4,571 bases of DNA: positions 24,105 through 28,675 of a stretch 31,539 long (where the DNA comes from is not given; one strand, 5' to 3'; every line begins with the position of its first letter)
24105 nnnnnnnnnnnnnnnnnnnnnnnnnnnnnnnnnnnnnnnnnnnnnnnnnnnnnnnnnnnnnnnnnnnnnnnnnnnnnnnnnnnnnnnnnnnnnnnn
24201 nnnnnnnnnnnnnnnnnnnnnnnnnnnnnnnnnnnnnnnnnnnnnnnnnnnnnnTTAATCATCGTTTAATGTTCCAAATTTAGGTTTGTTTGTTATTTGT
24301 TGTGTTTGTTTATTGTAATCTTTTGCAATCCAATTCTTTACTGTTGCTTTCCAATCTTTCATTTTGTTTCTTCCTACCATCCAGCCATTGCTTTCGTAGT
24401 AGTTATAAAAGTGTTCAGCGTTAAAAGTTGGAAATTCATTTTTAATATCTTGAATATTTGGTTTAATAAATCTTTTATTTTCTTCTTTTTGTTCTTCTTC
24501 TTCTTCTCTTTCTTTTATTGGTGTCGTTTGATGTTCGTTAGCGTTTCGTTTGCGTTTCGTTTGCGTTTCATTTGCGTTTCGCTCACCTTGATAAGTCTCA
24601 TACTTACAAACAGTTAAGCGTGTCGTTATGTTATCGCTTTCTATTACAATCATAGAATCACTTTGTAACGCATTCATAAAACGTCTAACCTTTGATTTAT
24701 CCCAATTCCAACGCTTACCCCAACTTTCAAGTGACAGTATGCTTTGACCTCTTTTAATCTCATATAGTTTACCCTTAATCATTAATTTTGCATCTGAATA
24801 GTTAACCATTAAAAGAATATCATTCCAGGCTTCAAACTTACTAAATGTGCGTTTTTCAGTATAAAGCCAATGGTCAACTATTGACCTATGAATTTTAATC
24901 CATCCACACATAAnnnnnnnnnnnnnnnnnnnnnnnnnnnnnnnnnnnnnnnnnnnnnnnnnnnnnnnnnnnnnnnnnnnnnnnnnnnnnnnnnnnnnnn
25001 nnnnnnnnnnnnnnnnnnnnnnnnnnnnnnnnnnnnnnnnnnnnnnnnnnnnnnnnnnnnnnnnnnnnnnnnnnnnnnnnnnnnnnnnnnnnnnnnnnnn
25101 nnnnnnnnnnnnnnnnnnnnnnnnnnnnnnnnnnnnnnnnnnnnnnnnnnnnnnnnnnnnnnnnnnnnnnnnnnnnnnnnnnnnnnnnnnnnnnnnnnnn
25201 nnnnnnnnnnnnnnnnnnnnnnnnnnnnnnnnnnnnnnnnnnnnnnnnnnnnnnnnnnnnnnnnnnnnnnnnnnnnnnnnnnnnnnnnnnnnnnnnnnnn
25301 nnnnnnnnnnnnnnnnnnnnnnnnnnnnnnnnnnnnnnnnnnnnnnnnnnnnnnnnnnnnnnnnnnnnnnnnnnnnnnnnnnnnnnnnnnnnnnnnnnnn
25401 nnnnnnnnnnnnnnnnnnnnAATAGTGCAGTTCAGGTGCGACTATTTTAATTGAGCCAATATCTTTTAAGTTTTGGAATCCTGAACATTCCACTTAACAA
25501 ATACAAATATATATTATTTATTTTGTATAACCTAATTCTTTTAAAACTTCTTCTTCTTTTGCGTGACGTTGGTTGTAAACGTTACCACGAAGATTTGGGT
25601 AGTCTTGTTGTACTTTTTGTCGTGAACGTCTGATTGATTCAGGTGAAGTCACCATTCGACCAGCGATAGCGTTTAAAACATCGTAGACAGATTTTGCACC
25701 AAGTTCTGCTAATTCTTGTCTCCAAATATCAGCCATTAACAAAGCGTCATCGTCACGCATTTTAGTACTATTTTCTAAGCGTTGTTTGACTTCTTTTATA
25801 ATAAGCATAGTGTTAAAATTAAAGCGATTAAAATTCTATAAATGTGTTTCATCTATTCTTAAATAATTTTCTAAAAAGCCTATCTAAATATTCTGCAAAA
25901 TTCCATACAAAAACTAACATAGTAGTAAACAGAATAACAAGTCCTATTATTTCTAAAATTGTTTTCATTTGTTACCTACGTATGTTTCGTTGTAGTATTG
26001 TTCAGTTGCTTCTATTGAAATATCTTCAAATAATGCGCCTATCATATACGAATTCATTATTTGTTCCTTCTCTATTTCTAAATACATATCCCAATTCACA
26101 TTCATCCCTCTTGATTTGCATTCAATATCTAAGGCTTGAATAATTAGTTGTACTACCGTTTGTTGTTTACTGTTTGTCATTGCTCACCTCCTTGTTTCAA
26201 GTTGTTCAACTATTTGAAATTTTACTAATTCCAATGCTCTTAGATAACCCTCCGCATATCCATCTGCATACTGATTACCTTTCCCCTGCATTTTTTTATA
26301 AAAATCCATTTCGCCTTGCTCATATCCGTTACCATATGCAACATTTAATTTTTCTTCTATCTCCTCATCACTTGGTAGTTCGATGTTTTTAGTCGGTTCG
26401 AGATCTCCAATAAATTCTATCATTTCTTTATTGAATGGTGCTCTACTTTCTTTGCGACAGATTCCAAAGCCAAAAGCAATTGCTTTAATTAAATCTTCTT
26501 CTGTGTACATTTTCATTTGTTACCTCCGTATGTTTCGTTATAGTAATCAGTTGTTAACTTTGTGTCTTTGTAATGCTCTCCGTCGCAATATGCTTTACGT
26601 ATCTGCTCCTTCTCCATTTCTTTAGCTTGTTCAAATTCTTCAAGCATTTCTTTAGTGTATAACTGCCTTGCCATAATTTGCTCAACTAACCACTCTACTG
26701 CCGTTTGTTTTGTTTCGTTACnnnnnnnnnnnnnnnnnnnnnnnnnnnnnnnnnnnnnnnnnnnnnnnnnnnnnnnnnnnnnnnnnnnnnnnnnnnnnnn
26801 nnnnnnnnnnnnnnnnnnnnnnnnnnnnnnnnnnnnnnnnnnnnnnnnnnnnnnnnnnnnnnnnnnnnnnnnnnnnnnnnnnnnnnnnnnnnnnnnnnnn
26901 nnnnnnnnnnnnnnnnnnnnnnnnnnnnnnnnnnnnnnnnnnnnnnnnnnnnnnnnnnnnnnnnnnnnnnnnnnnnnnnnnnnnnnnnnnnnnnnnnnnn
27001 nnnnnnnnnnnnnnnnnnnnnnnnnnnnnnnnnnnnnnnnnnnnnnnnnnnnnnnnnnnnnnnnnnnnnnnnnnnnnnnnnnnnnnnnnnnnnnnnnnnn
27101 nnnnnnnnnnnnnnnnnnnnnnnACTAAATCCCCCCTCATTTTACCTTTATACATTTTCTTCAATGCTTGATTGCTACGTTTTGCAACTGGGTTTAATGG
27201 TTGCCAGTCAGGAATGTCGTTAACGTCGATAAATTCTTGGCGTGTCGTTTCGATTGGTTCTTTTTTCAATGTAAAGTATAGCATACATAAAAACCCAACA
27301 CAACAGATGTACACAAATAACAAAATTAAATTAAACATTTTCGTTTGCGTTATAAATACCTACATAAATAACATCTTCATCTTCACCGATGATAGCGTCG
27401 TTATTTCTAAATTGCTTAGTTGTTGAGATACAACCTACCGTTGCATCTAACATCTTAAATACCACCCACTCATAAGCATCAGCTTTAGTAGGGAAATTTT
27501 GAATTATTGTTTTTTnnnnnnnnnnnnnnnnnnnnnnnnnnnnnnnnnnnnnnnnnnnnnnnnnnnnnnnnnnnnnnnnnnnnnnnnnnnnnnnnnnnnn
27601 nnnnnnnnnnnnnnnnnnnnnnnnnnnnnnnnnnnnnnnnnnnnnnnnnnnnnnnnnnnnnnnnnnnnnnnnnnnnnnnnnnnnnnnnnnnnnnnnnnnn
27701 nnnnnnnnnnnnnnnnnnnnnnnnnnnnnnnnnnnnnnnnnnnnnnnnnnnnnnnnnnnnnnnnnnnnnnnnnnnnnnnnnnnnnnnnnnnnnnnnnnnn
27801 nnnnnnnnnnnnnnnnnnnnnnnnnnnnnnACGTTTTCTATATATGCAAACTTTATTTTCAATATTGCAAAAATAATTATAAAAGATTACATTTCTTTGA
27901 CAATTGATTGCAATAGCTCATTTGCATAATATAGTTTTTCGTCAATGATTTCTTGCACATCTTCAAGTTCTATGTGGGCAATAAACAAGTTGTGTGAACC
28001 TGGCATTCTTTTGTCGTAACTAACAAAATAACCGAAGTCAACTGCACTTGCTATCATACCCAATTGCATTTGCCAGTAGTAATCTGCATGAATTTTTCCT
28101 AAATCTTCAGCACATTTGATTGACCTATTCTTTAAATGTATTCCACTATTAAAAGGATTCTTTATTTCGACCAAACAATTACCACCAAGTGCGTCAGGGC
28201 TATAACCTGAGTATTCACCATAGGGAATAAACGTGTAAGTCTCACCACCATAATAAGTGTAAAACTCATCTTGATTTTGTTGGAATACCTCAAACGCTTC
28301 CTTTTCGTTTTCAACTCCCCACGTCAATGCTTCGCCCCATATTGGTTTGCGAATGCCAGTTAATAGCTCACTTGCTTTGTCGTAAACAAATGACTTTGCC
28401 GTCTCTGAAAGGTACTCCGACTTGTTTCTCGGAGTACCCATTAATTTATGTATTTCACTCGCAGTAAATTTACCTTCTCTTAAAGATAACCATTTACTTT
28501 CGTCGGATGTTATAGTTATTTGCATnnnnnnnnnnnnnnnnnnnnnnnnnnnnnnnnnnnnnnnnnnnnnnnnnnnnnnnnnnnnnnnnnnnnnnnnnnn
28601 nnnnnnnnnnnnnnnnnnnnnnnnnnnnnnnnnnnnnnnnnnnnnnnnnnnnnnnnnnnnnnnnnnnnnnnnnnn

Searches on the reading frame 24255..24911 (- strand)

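Call 40: search_protein_families(library=phrogs, proteins=[window:24255-24911:-], max_evalue=0.001)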
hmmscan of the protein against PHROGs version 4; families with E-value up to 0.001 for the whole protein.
window:24255-24911:- (218 aa): 6 families
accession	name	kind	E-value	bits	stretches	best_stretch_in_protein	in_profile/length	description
phrog_2514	-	DNA, RNA and nucleotide metabolism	8.3e-30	105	1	1-206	2-208/270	DnaD-like helicase loader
phrog_15768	-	unknown function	8.6e-20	72.7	1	111-206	90-192/228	-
phrog_186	-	DNA, RNA and nucleotide metabolism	3.8e-18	67.2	1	3-198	21-203/308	DnaD-like helicase loader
phrog_35955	-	unknown function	3.8e-13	50.5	1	1-127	1-126/285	-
phrog_7498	-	DNA, RNA and nucleotide metabolism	2.6e-07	31.1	1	4-158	7-158/296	DnaD-like helicase loader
phrog_28809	-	unknown function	4.8e-06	27.4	1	162-201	147-187/211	-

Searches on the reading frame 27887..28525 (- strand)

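Call 40: search_protein_families(library=phrogs, proteins=[window:27887-28525:-], max_evalue=0.001)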
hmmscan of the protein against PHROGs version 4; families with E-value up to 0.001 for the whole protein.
window:27887-28525:- (212 aa): 4 families
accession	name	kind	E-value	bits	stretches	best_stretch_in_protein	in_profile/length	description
phrog_149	-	DNA, RNA and nucleotide metabolism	2.3e-24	86.9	1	6-208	598-796/1242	exonuclease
phrog_434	-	DNA, RNA and nucleotide metabolism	1.3e-09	38.7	1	3-197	51-225/372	RecE-like recombination exonuclease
phrog_5715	-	DNA, RNA and nucleotide metabolism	2.9e-09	37.8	1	19-154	3-132/213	exonuclease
phrog_4763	-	unknown function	2.1e-06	28.4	1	16-194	7-188/248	-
